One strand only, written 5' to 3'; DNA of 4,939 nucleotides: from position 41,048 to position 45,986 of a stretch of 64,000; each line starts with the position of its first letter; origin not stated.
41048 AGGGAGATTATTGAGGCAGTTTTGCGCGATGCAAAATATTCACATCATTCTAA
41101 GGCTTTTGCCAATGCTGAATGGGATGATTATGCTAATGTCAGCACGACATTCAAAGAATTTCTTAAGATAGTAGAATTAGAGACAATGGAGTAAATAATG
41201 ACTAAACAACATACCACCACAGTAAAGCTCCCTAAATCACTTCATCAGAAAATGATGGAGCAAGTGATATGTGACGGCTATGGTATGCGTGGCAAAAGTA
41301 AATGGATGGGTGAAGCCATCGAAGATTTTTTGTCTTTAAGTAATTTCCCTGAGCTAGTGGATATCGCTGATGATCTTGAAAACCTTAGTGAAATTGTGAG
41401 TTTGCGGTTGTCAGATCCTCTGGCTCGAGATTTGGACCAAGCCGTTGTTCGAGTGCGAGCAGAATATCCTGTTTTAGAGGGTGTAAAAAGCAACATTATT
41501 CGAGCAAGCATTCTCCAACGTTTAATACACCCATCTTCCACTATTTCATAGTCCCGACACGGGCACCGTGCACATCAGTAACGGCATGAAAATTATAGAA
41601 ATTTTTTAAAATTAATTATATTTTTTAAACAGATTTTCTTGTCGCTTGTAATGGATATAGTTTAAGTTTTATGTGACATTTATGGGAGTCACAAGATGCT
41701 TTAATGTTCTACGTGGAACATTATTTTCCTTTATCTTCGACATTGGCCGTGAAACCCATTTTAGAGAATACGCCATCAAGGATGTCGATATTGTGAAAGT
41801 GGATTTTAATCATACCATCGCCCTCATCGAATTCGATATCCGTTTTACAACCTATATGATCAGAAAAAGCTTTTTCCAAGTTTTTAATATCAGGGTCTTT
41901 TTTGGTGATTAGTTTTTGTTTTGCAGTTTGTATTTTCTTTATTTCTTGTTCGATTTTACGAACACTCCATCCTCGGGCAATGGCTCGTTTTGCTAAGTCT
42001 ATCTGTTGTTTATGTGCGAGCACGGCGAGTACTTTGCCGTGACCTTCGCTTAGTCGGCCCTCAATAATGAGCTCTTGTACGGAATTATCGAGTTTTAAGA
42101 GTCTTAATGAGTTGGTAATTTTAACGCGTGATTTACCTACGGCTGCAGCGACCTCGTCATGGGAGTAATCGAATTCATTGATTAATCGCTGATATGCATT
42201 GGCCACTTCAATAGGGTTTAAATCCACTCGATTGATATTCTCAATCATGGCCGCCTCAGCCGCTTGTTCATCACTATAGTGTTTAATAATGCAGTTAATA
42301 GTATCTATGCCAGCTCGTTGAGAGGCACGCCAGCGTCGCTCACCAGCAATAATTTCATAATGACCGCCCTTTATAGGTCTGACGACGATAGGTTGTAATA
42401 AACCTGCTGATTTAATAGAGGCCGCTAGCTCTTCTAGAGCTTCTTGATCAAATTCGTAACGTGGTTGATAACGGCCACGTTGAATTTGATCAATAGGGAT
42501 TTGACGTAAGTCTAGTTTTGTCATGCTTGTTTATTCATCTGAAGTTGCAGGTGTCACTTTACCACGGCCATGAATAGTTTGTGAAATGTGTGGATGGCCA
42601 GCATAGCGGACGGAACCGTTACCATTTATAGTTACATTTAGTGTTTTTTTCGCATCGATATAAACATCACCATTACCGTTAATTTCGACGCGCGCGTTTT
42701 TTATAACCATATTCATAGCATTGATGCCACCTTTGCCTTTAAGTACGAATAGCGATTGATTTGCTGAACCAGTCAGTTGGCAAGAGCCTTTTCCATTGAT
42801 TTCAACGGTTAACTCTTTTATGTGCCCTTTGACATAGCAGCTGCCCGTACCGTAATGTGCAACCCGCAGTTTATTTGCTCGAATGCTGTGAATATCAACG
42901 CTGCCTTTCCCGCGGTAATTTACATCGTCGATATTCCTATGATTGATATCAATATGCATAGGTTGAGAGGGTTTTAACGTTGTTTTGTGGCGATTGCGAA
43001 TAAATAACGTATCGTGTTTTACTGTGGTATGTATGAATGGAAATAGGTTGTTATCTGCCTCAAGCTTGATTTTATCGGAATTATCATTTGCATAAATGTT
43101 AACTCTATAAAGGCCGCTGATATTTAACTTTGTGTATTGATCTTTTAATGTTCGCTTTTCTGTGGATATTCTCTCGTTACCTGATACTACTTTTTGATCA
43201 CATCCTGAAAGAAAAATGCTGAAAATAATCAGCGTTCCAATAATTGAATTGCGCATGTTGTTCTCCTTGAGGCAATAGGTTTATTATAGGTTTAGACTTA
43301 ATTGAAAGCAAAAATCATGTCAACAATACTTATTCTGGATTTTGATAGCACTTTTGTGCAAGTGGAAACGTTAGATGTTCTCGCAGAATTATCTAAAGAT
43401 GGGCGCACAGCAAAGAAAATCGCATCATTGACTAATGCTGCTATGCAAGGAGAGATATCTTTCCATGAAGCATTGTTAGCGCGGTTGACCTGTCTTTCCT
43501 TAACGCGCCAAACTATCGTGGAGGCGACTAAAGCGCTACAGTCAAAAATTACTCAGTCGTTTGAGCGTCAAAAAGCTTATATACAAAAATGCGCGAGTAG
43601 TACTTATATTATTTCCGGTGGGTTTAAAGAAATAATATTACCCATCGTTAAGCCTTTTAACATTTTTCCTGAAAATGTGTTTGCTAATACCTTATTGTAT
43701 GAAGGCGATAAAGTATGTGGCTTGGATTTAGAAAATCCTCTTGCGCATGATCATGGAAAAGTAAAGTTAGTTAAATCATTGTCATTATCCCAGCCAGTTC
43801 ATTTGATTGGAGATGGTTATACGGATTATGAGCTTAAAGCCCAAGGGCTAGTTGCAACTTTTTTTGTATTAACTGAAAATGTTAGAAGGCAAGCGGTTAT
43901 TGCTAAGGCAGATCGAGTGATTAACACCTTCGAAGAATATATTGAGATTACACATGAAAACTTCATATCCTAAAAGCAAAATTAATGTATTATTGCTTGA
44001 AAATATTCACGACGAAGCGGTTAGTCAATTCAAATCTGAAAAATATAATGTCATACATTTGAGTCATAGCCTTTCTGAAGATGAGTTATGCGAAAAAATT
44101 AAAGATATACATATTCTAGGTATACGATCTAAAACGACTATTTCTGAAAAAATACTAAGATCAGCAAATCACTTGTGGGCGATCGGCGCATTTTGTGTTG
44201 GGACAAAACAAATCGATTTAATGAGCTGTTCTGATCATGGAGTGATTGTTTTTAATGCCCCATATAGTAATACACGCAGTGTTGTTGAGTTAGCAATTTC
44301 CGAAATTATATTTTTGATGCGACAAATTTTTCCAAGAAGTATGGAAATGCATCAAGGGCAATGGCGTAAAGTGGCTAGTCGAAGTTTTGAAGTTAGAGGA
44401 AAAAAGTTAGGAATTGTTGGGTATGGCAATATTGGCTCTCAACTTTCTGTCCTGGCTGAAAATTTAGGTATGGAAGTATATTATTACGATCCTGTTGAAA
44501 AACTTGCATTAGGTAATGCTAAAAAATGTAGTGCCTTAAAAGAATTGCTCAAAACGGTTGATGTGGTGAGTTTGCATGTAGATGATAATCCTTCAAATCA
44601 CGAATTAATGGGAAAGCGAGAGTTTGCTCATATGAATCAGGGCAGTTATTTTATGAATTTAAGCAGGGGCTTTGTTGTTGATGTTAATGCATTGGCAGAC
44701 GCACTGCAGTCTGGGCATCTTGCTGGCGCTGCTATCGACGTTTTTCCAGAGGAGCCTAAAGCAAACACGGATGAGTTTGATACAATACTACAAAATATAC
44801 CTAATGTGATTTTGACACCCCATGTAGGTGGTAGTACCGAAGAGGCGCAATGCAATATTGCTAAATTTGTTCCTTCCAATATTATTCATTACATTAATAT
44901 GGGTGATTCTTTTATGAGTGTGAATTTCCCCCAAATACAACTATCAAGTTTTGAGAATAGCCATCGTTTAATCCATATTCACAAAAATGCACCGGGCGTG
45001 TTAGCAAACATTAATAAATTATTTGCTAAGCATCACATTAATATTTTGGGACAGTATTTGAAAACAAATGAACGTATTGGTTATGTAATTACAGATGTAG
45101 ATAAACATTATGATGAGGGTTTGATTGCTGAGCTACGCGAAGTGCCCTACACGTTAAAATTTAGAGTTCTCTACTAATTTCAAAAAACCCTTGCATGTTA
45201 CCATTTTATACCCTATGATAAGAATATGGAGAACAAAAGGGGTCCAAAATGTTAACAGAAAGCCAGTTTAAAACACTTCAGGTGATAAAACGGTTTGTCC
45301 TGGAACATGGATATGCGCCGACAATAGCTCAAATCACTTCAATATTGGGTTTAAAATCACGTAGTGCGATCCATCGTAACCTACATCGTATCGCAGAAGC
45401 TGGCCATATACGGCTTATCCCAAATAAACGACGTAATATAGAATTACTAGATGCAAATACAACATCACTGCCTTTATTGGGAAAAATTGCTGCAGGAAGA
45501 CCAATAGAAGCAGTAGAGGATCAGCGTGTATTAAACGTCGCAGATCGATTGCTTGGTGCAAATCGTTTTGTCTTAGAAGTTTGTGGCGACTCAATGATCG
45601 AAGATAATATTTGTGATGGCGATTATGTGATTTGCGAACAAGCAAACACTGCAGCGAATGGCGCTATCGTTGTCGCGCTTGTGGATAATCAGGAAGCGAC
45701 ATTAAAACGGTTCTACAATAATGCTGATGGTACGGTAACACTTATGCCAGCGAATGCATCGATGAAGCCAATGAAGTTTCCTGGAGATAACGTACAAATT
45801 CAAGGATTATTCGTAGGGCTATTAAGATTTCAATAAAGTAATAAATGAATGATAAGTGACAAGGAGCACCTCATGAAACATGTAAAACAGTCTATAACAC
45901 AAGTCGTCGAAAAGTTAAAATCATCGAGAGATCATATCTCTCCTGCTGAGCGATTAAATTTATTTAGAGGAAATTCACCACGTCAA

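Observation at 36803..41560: Plasmid-type replicon module (iterons, Rep, ParA, ParB) embedded among chromosomal housekeeping genes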

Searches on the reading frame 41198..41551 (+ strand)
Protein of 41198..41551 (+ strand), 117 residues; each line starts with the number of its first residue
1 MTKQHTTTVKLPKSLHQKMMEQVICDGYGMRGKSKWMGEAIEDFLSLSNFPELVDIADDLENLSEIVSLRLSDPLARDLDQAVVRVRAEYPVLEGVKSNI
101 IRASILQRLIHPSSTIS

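Call 6: search_protein_families(library=pfam, proteins=[window:41198-41551:+], max_evalue=0.01)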
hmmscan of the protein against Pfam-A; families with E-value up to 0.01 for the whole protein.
window:41198-41551:+ (117 aa): 0 families

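Call 35: search_dna_similar(query=window:41198-41551:+, collection=plasmids, mode=protein, max_rows=30, max_evalue=0.001)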
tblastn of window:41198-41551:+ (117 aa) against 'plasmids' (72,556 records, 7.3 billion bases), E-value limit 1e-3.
Records with a match: 13; places in all: 13; records where one place covers at least 80% of the query: 11.
Best place of each record, by identity: <60% 13.
By first word of the organism name: Candidatus 3; Methylomonas 3; Xanthomonas 3; Aquicella 2; Legionella 2.
By predicted mobility (MOB-suite, as given by PLSDB): non-mobilizable 8; mobilizable 3; conjugative 2.
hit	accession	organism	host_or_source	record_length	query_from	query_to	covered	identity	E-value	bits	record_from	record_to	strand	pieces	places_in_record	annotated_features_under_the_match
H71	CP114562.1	Candidatus Manganitrophus sp.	activated carbon metagenome,metagenomic ...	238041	2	110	93%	43.1%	1e-24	103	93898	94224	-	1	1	hypothetical protein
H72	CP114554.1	Candidatus Manganitrophus sp.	activated carbon metagenome,metagenomic ...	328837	2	110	93%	43.1%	1e-24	103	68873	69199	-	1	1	hypothetical protein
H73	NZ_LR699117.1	Aquicella lusitana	Borehole HDN1, spa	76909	1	115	98%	35.3%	1e-18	86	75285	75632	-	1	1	hypothetical protein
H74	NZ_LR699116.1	Aquicella lusitana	Borehole HDN1, spa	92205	3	110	92%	36.4%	9e-17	81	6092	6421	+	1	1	hypothetical protein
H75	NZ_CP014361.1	Methylomonas sp. DH-1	cell culture,waste sludge of a brewery ...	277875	8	110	88%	34.5%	1e-8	58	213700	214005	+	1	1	hypothetical protein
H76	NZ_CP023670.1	Methylomonas koyamae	-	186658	8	110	88%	34.5%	2e-8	58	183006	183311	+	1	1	hypothetical protein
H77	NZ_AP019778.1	Methylomonas koyamae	-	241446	7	110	89%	33.3%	5e-8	56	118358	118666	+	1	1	hypothetical protein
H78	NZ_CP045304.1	Legionella longbeachae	Homo sapiens,Sputum sample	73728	23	112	77%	37.8%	4e-15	77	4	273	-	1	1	hypothetical protein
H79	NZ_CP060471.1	Xanthomonas citri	Cell culture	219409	7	109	88%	32.0%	2e-6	52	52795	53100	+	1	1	none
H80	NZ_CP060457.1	Xanthomonas citri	Cell culture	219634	7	109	88%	32.0%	2e-6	52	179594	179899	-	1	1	none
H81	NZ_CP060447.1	Xanthomonas citri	Cell culture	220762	7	109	88%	32.0%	2e-6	52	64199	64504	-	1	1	none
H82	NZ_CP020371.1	Candidatus Thiodictyon syntrophicum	meromictic lake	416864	7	109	88%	31.4%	1e-4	46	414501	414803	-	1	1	none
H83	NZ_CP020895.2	Legionella longbeachae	Homo sapiens,Respiratory sample - sputum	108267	23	109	74%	34.5%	2e-12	69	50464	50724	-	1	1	hypothetical protein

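Call 56: search_protein_families(library=pfam, proteins=[window:41198-41551:+], max_evalue=0.1)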
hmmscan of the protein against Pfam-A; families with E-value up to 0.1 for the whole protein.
window:41198-41551:+ (117 aa): 0 families

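Call 61: search_solved_structures(query=A2, max_evalue=10, show_alignments=2)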
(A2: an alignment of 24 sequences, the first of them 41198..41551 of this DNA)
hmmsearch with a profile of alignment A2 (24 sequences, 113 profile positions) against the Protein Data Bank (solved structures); distinct sequences matched with E-value up to 10: 11.
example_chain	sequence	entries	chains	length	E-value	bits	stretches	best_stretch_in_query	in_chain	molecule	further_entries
2wvb_A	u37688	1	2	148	0.28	14.6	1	5-52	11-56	PUTATIVE NICKEL-RESPONSIVE REGULATOR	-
2wvd_A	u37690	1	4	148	0.29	14.6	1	5-52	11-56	PUTATIVE NICKEL-RESPONSIVE REGULATOR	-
2ca9_A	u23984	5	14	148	0.3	14.5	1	5-52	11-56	PUTATIVE NICKEL-RESPONSIVE REGULATOR | nickel-responsive regulator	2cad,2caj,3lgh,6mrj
3pht_A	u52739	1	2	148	0.33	14.4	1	5-52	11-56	Putative nickel-responsive regulator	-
2wve_A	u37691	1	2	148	0.37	14.2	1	5-51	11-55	PUTATIVE NICKEL-RESPONSIVE REGULATOR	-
8ip8_KB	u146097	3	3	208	0.38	14.2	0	63-102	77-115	60S ribosomal protein eL13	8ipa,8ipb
8jiv_CL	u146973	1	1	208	0.38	14.2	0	63-102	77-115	60S ribosomal protein L13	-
2wvc_A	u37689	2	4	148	0.49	13.8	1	5-50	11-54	PUTATIVE NICKEL-RESPONSIVE REGULATOR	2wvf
2lru_A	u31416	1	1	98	0.5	13.8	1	4-46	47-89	Serine/threonine-protein kinase WNK1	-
4am2_A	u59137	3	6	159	0.75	13.2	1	27-84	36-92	BACTERIOFERRITIN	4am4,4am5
3uau_A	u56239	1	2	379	0.83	13.1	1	9-77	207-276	Surface-exposed lipoprotein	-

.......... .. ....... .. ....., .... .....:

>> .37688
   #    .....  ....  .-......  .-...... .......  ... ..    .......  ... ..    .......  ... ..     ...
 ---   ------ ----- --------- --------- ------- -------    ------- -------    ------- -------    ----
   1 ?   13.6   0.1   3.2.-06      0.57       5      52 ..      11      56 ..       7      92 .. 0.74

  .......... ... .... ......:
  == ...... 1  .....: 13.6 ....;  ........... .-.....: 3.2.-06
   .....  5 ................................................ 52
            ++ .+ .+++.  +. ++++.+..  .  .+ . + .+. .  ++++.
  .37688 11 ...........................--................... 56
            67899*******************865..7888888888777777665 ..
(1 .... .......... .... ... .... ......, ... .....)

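Call 67: predict_structure(protein=window:41198-41551:+)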
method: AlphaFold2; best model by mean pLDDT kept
length: 117 residues; sequences in the alignment: 1
mean_pLDDT: 61.9   pTM: 0.52
mean pLDDT of the five models: 61.9, 46.0, 44.5, 42.4, 38.7
residues with pLDDT >= 90: 0; 70-90: 44; 50-70: 39; < 50: 34
segments of 3 or more residues with pLDDT < 50: 1-15, 17-34
pLDDT, mean of each block of 10 residues (from residue 1): 37 44 43 57 69 60 59 74 85 79 75 59
secondary structure, 60 per line:
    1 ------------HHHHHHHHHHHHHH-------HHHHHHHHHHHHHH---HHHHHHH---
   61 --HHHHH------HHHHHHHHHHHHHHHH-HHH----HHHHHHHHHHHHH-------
elements in order: H13-26 H34-47 H51-57 H63-67 H74-89 H98-110

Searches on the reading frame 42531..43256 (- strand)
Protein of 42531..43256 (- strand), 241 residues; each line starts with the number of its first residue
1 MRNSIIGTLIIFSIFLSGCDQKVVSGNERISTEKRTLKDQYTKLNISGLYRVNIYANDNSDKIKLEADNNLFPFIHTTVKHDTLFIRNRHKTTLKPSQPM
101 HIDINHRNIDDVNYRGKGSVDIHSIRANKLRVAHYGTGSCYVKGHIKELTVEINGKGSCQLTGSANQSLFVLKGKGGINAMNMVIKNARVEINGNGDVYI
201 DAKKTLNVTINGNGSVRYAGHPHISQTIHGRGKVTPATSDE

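Call 6: search_protein_families(library=pfam, proteins=[window:42531-43256:-], max_evalue=0.01)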
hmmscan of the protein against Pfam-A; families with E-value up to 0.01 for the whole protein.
window:42531-43256:- (241 aa): 2 families
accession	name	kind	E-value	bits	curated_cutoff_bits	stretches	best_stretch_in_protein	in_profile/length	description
PF10988.14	DUF2807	-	7.2e-36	124.1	24.2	1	41-222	2-181/181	Putative auto-transporter adhesin, head GIN domain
PF24393.1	Pepco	-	0.0091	16.9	27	0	148-166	80-98/112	Pepco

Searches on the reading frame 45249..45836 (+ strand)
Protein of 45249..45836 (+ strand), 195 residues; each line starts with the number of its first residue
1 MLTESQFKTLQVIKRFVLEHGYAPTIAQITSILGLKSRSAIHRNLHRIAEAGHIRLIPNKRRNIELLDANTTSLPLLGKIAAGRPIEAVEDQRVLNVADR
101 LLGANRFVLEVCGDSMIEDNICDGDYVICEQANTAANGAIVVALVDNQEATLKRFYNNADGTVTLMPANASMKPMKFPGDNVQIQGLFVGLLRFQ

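Call 21: search_protein_families(library=ncbifam, proteins=[window:45249-45836:+], max_evalue=0.00001)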
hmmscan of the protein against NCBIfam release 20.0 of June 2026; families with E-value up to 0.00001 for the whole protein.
window:45249-45836:+ (195 aa): 2 families
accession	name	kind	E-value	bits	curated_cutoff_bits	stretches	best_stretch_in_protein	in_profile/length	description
TIGR00498.1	lexA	equivalog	2.7e-51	174.1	110.95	1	2-193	4-200/203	transcriptional repressor LexA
NF007621.2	PRK10276.1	subfamily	5.5e-14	52.2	110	1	106-188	29-110/115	translesion error-prone DNA polymerase V autoproteolytic subunit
